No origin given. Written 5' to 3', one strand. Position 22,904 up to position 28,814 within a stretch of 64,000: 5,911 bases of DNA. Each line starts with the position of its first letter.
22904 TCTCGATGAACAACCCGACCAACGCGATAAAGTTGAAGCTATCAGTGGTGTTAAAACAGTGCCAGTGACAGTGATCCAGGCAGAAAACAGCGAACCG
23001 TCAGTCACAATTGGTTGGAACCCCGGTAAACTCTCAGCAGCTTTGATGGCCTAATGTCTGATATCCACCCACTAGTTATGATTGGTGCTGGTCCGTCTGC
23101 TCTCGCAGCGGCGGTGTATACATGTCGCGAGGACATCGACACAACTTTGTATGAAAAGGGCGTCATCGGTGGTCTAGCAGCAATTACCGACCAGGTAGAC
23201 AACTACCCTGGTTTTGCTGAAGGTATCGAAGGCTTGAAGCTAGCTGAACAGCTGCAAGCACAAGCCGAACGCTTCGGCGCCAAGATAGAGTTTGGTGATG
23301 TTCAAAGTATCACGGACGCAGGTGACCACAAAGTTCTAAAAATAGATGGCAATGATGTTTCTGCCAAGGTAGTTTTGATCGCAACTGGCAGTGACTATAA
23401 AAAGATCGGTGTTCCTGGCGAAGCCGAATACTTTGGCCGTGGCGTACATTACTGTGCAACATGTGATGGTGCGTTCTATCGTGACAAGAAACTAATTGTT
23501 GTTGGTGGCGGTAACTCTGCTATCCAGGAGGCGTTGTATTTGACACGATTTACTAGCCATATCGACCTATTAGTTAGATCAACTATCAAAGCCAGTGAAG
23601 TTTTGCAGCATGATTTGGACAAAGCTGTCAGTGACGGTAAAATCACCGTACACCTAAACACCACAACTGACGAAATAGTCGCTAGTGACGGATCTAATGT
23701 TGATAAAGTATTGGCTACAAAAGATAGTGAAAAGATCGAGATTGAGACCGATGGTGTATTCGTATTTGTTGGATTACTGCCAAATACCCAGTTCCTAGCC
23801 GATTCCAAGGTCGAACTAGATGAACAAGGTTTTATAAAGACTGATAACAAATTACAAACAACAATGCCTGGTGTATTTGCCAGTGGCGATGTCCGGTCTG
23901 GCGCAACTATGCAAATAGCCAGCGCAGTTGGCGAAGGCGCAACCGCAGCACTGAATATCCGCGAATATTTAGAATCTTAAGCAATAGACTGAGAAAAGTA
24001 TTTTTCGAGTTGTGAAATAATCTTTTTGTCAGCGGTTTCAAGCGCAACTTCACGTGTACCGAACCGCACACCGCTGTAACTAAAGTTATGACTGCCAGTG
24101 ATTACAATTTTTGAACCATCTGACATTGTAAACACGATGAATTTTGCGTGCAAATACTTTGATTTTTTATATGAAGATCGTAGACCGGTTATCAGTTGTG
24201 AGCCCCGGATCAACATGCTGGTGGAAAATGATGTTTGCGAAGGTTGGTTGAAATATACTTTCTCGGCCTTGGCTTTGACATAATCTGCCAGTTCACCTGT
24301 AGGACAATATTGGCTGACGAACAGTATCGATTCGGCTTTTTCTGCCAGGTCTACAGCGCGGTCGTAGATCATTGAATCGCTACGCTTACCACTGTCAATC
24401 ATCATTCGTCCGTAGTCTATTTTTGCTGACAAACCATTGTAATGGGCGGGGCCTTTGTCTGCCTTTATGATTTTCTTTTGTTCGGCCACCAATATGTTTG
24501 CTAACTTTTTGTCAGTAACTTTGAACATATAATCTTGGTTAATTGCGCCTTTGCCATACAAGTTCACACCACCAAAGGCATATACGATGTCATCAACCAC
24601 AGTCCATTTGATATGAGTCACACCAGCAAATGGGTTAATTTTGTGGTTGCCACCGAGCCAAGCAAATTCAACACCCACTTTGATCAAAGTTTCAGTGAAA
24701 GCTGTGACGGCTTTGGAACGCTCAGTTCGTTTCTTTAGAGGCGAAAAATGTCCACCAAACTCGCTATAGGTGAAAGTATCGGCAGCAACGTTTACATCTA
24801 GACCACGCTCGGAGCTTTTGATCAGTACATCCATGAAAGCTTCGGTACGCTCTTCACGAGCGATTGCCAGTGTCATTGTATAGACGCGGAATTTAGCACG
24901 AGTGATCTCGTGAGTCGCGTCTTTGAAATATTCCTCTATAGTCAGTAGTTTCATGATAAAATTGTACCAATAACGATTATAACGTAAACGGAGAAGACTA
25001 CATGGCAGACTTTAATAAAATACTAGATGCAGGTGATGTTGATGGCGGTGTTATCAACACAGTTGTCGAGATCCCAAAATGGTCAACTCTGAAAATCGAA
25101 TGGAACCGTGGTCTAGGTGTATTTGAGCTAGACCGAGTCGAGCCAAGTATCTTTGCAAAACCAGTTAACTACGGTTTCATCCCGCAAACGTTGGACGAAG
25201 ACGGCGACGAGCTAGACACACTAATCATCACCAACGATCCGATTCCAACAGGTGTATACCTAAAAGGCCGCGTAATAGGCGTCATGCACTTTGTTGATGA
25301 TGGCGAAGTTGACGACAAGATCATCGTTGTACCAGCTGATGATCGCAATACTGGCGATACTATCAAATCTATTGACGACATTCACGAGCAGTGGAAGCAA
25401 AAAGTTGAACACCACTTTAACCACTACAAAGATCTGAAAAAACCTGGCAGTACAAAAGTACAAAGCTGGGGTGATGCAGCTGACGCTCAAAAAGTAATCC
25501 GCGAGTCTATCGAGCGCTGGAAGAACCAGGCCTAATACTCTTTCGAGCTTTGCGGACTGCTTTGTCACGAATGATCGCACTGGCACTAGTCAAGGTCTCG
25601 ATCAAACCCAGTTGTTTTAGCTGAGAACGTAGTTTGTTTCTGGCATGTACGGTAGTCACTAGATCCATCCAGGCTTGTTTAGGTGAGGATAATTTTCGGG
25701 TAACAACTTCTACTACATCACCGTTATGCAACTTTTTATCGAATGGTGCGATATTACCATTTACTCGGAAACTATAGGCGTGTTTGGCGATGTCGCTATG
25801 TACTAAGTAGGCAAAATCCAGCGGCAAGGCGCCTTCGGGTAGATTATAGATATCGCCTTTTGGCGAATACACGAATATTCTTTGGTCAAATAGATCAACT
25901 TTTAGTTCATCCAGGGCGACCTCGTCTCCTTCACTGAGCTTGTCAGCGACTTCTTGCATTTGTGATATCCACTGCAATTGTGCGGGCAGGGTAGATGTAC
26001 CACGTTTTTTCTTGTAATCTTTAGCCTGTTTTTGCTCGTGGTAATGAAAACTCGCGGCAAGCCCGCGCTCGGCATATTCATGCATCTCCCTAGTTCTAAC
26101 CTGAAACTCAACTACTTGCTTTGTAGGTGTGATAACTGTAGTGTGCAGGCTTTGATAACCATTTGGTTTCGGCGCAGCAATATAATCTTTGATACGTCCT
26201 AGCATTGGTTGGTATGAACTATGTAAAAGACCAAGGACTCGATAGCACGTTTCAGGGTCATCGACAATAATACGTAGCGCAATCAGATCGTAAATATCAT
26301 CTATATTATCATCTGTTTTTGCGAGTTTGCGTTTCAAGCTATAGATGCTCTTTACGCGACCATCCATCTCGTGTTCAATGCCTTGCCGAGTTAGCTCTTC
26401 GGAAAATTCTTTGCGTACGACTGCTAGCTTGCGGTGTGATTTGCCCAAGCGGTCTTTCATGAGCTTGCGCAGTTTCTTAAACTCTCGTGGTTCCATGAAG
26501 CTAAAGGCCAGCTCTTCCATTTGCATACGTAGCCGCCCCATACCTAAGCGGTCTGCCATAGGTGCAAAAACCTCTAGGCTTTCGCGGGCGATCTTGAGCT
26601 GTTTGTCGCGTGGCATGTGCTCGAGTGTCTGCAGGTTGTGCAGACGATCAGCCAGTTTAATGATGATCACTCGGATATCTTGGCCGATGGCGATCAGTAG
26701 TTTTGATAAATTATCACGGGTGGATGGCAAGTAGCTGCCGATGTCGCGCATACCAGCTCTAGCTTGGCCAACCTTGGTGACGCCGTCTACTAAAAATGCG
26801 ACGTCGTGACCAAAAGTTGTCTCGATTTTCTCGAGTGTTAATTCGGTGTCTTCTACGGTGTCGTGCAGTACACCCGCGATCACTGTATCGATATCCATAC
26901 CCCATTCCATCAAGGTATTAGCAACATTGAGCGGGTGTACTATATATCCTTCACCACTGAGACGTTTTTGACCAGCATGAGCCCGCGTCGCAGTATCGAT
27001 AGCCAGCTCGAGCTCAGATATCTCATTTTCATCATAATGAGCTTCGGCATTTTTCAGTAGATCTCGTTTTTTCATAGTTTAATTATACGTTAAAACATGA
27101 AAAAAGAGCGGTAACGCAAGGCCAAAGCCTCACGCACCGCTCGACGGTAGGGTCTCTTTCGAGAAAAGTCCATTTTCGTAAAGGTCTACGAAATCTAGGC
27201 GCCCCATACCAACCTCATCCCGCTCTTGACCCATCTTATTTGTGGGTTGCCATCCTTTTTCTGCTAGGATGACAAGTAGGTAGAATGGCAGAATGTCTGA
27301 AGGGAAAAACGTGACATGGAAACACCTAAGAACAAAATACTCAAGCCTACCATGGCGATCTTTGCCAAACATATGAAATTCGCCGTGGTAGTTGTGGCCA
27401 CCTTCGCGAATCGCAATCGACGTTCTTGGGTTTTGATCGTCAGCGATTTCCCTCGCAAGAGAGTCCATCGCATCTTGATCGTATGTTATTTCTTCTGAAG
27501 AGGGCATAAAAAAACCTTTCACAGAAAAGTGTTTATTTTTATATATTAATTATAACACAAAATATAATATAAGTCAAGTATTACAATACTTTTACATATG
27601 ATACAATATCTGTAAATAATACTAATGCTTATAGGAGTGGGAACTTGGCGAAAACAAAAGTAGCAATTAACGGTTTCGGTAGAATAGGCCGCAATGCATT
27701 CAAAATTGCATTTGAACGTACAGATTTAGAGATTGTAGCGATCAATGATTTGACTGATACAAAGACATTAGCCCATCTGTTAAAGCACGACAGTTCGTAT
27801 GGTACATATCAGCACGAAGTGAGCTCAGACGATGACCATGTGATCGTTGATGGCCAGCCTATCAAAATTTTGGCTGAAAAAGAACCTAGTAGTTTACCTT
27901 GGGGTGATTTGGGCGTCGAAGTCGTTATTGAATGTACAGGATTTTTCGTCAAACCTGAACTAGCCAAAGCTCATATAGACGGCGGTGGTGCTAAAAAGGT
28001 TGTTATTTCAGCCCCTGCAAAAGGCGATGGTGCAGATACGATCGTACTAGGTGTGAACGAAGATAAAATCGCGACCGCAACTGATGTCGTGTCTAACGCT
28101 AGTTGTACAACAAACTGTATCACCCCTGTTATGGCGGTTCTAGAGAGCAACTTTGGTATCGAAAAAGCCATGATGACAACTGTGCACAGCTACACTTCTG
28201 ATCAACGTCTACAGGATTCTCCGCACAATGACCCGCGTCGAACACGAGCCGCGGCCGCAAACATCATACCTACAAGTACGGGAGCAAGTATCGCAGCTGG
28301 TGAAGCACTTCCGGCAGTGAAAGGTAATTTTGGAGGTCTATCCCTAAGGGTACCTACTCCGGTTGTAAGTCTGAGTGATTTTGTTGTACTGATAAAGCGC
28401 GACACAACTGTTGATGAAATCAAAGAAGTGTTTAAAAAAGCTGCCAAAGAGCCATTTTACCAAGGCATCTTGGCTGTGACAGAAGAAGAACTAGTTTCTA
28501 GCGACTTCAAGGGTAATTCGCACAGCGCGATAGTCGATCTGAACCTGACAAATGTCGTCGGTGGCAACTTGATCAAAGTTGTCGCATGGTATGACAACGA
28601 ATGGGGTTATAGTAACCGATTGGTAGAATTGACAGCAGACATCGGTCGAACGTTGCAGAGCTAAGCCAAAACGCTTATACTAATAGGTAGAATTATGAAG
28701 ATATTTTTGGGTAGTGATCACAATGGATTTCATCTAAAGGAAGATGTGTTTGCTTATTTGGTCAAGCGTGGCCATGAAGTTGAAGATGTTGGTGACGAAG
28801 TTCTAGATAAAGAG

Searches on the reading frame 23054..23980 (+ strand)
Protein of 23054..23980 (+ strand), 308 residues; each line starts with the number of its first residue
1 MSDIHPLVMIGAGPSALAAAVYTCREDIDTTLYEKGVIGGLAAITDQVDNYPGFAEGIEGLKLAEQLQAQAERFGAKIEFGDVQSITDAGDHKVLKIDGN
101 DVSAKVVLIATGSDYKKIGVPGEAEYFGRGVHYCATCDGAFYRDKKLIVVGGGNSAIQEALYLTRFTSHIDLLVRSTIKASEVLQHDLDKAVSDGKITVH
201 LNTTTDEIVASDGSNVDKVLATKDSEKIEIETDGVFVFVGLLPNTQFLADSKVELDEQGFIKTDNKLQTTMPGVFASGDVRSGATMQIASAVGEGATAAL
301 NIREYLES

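Call 47: search_protein_families(library=pfam, proteins=[window:23054-23980:+], max_evalue=0.001)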
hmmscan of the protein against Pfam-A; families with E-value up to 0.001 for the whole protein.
window:23054-23980:+ (308 aa): 5 families
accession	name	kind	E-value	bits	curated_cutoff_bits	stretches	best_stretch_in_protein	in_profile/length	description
PF07992.20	Pyr_redox_2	-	4.1e-45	154.9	26.1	1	7-295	3-291/291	Pyridine nucleotide-disulphide oxidoreductase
PF13738.12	Pyr_redox_3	-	6.2e-27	95.1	30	1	39-278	58-305/305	Pyridine nucleotide-disulphide oxidoreductase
PF00070.33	Pyr_redox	-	2.2e-09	38.1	22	1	146-222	1-80/82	Pyridine nucleotide-disulphide oxidoreductase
PF01266.30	DAO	-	0.00023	21.2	27.9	0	59-116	147-207/353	FAD dependent oxidoreductase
PF13450.12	NAD_binding_8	-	0.00026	21.7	21.9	0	10-43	2-36/68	NAD(P)-binding Rossmann-like domain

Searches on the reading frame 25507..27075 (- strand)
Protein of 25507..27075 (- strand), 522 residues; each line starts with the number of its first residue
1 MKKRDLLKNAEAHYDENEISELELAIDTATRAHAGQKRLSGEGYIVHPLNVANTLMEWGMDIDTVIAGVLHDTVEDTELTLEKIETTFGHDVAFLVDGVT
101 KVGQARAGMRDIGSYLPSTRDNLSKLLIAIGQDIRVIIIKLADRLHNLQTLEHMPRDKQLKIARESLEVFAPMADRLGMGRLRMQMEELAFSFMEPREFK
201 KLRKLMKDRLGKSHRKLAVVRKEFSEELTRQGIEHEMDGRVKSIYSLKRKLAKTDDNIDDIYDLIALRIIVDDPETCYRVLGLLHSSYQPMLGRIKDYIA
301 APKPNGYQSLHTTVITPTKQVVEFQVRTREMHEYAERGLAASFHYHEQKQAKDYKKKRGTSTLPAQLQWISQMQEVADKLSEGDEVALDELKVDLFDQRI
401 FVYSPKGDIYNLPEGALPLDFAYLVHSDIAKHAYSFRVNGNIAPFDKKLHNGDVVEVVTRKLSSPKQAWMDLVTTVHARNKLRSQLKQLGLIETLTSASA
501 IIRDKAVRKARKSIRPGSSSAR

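Call 14: search_protein_families(library=pfam, proteins=[window:25507-27075:-], max_evalue=0.001)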
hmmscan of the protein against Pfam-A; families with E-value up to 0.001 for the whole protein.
window:25507-27075:- (522 aa): 4 families
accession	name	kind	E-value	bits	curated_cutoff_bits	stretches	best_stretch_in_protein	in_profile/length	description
PF13328.12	HD_4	-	2.7e-42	144.6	27.2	1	25-179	1-155/156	HD domain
PF04607.23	RelA_SpoT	-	1.8e-37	128.5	27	1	239-349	1-112/113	Region found in RelA / SpoT proteins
PF02824.27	TGS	-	6.2e-16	58.6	22.2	1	400-459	1-60/60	TGS domain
PF01966.28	HD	-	2e-09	38.2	22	1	45-147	2-115/116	HD domain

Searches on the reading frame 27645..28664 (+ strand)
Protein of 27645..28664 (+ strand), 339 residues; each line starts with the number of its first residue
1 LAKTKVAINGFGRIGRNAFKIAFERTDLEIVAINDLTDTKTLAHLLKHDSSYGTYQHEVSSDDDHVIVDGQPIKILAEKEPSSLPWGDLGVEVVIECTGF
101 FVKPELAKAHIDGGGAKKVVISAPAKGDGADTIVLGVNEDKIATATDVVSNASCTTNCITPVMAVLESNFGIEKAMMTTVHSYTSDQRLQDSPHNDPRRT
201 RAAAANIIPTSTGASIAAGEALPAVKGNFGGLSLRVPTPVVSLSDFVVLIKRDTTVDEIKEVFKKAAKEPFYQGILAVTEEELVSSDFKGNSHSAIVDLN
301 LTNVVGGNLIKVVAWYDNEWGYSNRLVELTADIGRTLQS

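Call 13: search_protein_families(library=pfam, proteins=[window:27645-28664:+], max_evalue=0.001)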
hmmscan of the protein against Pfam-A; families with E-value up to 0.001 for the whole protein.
window:27645-28664:+ (339 aa): 2 families
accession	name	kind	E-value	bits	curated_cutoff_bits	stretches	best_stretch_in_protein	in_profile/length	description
PF02800.25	Gp_dh_C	-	1.1e-56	191.2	24.4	1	159-316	1-158/158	Glyceraldehyde 3-phosphate dehydrogenase, C-terminal domain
PF00044.30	Gp_dh_N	-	2.4e-39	134.1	31.7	1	5-102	2-99/101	Glyceraldehyde 3-phosphate dehydrogenase, NAD binding domain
